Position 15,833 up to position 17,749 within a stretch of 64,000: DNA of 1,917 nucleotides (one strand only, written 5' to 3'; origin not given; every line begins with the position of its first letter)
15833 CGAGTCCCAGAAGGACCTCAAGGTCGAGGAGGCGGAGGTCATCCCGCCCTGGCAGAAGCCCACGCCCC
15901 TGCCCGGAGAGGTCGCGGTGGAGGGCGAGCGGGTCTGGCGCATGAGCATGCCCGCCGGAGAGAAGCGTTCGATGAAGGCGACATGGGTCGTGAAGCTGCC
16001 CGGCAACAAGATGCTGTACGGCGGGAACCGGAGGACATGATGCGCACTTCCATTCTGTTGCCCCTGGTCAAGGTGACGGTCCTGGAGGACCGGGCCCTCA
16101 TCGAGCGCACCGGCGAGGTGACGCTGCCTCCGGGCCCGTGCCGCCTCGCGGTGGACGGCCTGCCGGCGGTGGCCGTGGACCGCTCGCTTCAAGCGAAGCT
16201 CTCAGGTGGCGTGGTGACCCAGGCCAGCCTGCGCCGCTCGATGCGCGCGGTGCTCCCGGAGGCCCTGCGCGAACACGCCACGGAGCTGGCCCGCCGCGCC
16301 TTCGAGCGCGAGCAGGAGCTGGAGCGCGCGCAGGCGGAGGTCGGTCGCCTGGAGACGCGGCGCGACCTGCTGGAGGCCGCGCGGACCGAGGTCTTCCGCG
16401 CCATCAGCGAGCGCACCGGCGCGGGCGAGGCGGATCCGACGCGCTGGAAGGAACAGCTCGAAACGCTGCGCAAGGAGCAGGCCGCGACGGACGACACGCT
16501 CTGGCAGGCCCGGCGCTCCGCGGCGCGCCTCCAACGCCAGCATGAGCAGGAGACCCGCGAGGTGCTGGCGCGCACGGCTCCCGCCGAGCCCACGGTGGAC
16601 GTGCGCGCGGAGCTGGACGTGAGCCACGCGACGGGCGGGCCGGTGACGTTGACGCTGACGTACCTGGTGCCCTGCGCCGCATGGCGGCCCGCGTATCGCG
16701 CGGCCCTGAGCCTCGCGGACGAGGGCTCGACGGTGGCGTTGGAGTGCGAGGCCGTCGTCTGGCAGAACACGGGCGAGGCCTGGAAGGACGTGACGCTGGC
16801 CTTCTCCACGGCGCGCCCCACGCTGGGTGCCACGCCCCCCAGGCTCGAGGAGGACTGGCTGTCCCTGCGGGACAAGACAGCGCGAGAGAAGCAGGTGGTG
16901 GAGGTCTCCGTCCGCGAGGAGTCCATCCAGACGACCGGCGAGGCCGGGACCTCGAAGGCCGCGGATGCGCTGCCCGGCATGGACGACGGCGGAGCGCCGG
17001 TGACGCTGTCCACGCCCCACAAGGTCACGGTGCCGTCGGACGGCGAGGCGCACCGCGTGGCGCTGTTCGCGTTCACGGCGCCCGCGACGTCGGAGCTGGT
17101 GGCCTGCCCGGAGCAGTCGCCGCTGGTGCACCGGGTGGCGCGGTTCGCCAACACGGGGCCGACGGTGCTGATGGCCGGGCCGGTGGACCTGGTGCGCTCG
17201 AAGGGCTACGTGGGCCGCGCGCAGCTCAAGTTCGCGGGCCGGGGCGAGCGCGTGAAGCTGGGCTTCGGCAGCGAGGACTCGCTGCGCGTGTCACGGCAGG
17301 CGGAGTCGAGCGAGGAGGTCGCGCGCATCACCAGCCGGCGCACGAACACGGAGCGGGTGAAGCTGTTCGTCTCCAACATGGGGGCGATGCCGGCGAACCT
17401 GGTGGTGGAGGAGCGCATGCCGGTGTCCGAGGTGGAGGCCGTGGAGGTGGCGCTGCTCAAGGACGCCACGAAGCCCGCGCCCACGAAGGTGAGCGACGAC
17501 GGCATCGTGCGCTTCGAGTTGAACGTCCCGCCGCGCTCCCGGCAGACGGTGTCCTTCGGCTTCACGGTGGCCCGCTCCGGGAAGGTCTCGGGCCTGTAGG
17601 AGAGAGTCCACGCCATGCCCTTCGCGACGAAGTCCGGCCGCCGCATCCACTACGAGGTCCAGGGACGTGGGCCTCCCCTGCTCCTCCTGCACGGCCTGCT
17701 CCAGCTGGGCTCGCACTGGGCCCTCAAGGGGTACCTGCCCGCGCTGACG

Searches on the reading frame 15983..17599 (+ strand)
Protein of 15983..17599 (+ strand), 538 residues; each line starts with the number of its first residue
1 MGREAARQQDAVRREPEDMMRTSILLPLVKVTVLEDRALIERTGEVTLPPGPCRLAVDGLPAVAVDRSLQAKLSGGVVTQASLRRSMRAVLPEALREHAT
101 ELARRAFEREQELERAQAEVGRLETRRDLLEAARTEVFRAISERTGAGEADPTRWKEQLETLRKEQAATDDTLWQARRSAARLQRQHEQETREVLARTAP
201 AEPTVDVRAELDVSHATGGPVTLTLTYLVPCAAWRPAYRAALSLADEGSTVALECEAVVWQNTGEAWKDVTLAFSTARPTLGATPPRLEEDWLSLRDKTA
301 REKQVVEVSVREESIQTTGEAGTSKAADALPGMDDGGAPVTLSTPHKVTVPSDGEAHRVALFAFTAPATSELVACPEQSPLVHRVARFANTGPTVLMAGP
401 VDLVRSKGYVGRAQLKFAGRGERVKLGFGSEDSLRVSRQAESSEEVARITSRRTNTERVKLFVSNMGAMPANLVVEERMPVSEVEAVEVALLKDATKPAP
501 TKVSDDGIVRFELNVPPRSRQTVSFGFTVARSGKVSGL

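Call 14: search_protein_families(library=pfam, proteins=[window:15983-17599:+], max_evalue=0.001)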
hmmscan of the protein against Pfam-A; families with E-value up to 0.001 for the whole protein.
window:15983-17599:+ (538 aa): 2 families
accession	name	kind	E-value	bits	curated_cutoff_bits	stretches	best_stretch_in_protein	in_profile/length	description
PF13598.12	DUF4139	-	1.7e-41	142.6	31.8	1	223-529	1-201/205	Domain of unknown function (DUF4139)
PF13600.11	DUF4140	-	1.9e-14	54.3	27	1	31-130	1-98/98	N-terminal domain of unknown function (DUF4140)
